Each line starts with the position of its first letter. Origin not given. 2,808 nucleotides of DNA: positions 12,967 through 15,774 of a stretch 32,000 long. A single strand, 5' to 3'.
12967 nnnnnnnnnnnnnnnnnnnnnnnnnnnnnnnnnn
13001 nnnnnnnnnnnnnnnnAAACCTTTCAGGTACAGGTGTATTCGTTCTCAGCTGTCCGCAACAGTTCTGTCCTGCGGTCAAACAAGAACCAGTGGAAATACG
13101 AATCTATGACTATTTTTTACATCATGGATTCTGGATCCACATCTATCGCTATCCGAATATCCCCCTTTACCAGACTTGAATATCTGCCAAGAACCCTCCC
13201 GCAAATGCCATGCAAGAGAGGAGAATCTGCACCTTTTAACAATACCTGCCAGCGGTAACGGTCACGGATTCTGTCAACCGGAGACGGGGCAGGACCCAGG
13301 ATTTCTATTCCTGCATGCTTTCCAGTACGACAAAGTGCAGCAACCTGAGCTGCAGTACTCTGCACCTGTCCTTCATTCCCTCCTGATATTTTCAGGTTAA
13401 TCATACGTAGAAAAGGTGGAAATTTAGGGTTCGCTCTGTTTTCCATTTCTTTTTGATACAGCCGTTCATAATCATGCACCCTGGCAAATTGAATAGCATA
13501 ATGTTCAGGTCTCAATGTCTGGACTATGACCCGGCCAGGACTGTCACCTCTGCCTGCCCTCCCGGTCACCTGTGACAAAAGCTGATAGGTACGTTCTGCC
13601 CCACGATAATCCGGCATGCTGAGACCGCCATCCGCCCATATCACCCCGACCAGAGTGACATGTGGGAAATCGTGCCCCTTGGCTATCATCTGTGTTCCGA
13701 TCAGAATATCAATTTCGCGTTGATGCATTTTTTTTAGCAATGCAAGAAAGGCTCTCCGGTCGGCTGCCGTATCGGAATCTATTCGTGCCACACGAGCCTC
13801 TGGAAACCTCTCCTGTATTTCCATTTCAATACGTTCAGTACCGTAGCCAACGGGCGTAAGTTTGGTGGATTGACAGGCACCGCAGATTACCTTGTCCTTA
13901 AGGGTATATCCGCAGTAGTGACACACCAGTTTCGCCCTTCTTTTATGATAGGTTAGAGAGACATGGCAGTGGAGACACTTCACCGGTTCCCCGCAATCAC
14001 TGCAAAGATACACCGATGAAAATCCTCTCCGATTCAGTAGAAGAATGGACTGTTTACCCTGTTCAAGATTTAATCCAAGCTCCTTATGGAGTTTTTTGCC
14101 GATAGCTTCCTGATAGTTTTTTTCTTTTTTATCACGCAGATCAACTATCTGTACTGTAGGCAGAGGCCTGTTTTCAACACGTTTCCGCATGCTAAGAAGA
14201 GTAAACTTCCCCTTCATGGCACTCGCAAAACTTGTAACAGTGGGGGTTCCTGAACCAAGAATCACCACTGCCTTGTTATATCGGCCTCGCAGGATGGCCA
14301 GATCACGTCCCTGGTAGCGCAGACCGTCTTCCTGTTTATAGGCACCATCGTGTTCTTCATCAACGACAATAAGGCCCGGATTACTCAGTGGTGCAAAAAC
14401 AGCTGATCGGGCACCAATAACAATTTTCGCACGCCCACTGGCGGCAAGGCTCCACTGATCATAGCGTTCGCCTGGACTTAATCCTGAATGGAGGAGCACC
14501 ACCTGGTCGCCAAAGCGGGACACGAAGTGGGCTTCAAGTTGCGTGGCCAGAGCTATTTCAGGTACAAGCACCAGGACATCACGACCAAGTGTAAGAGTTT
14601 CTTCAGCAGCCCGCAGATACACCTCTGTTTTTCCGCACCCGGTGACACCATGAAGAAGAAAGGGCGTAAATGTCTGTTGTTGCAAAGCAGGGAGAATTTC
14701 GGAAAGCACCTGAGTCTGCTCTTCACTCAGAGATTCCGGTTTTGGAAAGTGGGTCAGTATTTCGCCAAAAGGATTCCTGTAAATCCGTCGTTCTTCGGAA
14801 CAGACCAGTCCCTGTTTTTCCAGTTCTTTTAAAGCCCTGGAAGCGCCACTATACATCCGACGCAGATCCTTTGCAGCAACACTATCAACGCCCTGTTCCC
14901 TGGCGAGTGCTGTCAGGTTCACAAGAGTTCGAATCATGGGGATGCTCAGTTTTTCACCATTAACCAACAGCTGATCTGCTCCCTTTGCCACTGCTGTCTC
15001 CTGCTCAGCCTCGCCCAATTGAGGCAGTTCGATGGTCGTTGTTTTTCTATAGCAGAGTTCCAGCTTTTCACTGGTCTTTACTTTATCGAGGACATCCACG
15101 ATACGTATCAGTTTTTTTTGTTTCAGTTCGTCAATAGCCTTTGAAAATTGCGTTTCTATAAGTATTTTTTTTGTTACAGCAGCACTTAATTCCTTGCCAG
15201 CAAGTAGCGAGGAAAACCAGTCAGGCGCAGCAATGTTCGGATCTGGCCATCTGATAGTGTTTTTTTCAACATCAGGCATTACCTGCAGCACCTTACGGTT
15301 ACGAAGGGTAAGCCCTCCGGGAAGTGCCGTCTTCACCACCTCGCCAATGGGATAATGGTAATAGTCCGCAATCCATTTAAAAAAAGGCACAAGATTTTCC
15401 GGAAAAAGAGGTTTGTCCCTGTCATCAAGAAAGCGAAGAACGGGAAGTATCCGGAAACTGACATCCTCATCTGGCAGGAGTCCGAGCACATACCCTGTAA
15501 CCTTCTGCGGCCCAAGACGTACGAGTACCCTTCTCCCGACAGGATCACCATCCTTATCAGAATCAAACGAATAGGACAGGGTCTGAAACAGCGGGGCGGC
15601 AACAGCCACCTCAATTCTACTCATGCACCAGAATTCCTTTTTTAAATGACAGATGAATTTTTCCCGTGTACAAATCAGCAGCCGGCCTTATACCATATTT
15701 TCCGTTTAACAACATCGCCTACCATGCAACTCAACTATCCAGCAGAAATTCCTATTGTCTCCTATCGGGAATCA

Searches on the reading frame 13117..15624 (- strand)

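Call 14: search_protein_families(library=pfam, proteins=[window:13117-15624:-], max_evalue=0.001)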
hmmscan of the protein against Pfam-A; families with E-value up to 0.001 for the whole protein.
window:13117-15624:- (835 aa): 6 families
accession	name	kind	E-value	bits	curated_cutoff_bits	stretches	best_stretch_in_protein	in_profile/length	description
PF18074.6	PriA_C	-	1.4e-23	83.9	26.9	1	737-831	1-95/95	Primosomal protein N C-terminal domain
PF17764.6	PriA_3primeBD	-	1.4e-21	76.6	22.7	1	5-102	1-96/96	3'DNA-binding domain (3'BD)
PF00270.35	DEAD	-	1e-14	55.1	26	1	303-462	4-161/167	DEAD/DEAH box helicase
PF04851.21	ResIII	-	1.2e-13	51.7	22.5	1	299-461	4-162/164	Type III restriction enzyme, res subunit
PF00271.37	Helicase_C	-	3.8e-09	37.2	23.5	1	599-692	28-108/110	Helicase conserved C-terminal domain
PF18319.7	Zn_ribbon_PriA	-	1.9e-08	34.6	26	1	550-574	1-25/27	PriA DNA helicase Cys-rich region (CRR) domain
